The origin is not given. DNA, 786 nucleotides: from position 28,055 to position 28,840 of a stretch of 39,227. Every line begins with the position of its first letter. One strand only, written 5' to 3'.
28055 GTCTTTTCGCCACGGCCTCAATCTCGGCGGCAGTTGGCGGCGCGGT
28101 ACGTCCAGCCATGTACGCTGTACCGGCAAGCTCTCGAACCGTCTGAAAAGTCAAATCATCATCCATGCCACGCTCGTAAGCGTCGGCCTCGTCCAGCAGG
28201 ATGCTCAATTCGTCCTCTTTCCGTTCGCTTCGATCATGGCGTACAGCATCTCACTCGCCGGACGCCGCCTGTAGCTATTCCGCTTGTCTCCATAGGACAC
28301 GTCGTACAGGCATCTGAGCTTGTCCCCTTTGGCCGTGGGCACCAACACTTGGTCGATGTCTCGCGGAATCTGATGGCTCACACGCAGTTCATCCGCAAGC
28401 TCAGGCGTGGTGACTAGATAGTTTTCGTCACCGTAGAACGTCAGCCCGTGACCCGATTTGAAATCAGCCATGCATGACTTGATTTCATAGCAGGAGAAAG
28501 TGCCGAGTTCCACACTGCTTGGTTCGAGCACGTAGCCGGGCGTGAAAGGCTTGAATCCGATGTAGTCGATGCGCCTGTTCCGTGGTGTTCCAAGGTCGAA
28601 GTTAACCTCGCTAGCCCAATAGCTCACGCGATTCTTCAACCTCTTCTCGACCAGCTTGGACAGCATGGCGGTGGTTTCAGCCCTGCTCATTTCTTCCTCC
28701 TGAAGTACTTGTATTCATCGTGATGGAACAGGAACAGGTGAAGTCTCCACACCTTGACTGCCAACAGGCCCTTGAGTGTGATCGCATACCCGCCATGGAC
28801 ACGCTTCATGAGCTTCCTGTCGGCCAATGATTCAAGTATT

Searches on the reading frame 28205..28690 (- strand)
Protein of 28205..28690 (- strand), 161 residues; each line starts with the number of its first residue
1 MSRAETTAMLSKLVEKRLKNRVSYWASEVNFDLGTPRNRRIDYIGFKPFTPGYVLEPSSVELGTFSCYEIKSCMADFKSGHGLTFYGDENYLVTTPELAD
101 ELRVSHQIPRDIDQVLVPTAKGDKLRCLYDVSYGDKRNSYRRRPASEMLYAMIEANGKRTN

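Call 84: search_protein_families(library=phrogs, proteins=[window:28205-28690:-], max_evalue=0.001)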
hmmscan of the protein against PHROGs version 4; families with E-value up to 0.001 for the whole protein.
window:28205-28690:- (161 aa): 1 family
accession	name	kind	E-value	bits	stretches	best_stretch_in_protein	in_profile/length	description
phrog_2776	-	unknown function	2.5e-09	38.1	1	63-106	54-99/181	-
